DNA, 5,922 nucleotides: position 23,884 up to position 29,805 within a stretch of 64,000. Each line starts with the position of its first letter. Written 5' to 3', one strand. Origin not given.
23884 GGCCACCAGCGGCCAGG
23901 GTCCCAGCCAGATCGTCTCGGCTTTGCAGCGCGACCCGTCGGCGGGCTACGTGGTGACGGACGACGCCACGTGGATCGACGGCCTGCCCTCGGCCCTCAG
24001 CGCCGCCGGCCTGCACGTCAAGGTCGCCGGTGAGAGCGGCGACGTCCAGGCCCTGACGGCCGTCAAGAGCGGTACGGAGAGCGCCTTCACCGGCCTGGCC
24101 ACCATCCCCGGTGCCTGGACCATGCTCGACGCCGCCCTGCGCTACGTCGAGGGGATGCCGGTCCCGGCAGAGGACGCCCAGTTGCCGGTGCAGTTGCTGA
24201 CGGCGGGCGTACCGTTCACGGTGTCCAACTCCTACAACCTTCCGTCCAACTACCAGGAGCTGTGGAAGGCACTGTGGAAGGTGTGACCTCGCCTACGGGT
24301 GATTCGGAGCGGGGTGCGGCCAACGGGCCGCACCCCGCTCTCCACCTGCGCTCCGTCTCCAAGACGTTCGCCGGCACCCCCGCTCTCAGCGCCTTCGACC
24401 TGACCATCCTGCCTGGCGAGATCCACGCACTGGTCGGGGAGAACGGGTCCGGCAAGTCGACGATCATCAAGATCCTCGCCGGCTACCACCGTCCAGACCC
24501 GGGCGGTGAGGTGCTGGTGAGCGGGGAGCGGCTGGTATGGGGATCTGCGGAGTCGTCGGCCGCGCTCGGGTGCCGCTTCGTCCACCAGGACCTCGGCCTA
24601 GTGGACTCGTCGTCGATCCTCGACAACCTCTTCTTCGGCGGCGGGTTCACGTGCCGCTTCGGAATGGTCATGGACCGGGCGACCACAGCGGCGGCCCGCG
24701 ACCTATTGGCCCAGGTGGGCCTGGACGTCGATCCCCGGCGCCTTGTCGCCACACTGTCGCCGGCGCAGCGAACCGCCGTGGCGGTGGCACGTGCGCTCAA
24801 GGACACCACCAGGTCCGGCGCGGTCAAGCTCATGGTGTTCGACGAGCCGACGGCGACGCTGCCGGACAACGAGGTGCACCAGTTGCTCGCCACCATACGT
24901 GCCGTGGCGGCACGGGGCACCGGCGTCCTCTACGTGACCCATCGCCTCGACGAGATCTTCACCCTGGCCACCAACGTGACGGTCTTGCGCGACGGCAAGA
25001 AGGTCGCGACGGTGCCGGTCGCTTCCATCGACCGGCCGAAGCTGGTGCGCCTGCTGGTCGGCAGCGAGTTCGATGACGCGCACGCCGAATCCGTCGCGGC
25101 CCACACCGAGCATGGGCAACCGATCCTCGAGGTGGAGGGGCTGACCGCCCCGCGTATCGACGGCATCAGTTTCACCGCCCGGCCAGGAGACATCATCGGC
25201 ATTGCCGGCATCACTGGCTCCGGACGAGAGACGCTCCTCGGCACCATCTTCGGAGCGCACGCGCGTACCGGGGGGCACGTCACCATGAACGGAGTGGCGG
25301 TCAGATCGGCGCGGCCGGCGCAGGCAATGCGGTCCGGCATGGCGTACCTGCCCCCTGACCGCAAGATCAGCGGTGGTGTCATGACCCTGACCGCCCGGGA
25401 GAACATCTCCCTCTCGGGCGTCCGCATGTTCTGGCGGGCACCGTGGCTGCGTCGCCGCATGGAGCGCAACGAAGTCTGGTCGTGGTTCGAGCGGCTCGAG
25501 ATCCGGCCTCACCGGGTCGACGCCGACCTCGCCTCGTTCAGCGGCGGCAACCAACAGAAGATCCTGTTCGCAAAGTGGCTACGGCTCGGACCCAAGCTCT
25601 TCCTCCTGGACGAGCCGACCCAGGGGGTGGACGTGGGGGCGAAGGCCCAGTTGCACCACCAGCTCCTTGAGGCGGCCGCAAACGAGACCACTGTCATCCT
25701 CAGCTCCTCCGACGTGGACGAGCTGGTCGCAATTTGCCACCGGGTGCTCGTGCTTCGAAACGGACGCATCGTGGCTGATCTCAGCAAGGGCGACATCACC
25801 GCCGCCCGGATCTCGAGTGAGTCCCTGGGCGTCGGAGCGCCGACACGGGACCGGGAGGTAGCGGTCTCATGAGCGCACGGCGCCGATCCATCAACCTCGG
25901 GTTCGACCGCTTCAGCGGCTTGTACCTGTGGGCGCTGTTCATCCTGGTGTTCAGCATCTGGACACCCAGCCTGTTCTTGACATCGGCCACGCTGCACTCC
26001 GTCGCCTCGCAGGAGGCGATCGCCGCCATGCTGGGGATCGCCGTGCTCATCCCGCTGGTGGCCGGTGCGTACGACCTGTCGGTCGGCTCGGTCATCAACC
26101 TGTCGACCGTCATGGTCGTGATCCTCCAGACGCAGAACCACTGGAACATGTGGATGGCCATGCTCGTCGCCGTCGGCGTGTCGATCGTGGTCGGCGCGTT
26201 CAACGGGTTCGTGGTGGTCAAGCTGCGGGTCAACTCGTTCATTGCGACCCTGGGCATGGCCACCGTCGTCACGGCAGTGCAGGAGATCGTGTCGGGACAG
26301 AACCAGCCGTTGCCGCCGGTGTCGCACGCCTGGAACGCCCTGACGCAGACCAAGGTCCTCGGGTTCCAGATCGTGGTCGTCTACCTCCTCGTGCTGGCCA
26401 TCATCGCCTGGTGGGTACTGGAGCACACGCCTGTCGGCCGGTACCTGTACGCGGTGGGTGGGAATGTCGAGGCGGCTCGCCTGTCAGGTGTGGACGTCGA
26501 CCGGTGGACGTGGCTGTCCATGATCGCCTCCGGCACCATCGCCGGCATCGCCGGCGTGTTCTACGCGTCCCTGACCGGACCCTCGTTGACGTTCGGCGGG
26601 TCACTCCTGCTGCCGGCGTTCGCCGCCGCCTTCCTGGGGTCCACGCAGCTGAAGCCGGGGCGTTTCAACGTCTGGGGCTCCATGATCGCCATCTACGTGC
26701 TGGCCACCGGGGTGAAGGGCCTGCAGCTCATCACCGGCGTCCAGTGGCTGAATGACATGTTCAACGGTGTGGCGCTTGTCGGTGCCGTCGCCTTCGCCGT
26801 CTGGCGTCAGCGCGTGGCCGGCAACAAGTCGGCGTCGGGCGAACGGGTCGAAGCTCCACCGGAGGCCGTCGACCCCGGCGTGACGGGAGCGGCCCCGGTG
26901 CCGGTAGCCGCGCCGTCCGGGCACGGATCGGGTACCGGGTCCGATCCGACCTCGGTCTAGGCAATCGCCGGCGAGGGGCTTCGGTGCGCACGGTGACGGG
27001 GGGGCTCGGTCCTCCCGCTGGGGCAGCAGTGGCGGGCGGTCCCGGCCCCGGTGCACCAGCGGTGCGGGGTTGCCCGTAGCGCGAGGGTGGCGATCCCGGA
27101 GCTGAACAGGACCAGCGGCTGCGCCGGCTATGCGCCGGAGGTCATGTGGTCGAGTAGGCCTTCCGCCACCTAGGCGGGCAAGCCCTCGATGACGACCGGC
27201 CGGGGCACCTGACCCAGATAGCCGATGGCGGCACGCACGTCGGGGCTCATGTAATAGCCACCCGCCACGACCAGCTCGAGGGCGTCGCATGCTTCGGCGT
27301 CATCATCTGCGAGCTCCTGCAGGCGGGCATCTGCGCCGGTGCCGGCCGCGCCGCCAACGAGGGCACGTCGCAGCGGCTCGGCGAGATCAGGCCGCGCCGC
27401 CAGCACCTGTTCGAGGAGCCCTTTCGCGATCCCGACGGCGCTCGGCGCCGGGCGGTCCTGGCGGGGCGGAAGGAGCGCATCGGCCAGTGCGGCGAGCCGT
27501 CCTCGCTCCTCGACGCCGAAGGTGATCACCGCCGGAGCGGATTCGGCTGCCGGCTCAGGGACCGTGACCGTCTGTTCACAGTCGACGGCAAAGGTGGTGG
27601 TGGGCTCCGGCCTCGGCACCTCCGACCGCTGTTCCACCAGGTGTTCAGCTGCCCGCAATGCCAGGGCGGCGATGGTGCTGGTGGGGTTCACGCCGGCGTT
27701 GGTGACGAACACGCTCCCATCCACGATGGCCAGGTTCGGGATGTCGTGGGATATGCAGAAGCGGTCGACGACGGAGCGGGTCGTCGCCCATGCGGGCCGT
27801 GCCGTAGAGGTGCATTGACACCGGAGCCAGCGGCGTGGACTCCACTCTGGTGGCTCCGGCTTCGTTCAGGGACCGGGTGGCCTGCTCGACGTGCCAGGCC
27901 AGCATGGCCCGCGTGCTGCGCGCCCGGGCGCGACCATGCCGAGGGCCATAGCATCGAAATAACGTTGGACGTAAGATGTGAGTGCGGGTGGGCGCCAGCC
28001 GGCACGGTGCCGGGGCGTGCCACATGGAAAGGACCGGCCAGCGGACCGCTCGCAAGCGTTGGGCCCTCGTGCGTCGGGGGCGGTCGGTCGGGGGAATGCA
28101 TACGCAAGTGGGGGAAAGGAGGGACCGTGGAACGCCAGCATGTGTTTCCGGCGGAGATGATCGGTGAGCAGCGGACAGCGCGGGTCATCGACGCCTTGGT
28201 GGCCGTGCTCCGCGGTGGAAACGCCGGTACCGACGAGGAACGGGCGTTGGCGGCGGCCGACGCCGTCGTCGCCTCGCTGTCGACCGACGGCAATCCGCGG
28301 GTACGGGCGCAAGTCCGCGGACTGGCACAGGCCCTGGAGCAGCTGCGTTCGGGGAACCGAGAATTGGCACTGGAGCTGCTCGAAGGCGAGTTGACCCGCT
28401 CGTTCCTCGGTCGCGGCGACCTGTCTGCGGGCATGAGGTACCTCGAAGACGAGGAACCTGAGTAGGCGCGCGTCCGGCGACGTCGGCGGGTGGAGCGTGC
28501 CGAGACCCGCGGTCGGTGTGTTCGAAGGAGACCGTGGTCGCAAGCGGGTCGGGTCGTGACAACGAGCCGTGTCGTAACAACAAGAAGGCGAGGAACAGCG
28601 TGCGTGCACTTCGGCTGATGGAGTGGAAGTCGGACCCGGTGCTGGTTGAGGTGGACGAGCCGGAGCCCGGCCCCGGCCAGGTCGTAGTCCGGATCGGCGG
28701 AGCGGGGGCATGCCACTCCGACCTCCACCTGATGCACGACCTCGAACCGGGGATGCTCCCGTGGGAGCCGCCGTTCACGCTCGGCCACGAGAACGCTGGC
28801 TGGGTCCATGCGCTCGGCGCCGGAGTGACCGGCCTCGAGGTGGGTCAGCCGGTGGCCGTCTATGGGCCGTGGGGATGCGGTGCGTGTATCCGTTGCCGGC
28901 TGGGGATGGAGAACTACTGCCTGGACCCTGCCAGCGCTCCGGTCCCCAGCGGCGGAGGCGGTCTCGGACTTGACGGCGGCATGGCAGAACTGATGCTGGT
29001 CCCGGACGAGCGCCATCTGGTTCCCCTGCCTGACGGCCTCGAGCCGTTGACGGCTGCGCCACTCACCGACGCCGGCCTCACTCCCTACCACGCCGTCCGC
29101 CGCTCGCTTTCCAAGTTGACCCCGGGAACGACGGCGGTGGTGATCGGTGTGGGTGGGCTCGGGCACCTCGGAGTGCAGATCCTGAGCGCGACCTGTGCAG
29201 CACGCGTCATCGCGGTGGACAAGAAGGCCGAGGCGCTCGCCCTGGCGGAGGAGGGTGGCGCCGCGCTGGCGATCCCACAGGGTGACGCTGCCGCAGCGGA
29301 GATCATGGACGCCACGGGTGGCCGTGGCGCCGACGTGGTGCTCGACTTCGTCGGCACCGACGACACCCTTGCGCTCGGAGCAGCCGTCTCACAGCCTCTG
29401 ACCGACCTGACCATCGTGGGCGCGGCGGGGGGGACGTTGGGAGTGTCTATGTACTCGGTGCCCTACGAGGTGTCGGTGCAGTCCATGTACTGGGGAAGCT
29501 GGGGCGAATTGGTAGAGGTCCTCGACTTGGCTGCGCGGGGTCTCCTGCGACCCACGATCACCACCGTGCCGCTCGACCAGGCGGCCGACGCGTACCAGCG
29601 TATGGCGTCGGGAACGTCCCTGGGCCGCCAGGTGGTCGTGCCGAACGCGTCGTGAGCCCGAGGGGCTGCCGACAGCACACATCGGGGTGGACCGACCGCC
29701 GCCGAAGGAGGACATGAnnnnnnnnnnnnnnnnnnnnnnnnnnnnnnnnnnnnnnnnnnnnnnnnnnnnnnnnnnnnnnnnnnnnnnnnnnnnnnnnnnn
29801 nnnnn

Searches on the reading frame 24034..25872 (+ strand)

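Call 51: search_protein_families(library=pfam, proteins=[window:24034-25872:+], max_evalue=0.00001)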
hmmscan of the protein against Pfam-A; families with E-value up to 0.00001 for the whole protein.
window:24034-25872:+ (612 aa): 2 families
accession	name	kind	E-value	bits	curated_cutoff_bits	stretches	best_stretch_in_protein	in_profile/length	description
PF00005.33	ABC_tran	-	2e-41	142.3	25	2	376-530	2-137/137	ABC transporter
PF13304.12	AAA_21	-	6.5e-11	43.3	27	0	130-170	1-52/304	AAA domain, putative AbiEii toxin, Type IV TA system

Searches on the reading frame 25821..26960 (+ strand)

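Call 51: search_protein_families(library=pfam, proteins=[window:25821-26960:+], max_evalue=0.00001)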
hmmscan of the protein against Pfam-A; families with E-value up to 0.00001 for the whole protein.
window:25821-26960:+ (379 aa): 1 family
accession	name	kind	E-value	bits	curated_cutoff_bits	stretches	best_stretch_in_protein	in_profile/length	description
PF02653.21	BPD_transp_2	-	4.5e-35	121.5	26.8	1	60-322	4-268/269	Branched-chain amino acid transport system / permease component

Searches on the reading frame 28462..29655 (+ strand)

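Call 51: search_protein_families(library=pfam, proteins=[window:28462-29655:+], max_evalue=0.00001)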
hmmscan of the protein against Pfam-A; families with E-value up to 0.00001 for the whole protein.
window:28462-29655:+ (397 aa): 3 families
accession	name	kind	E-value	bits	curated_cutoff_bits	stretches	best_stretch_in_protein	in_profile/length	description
PF08240.17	ADH_N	-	9.9e-25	87.2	23.5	1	70-191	1-104/104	Alcohol dehydrogenase GroES-like domain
PF00107.32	ADH_zinc_N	-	2e-17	63.8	31.8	1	232-358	1-128/129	Zinc-binding dehydrogenase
PF13602.12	ADH_zinc_N_2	-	5e-11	44.1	27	1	277-392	12-134/134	Zinc-binding dehydrogenase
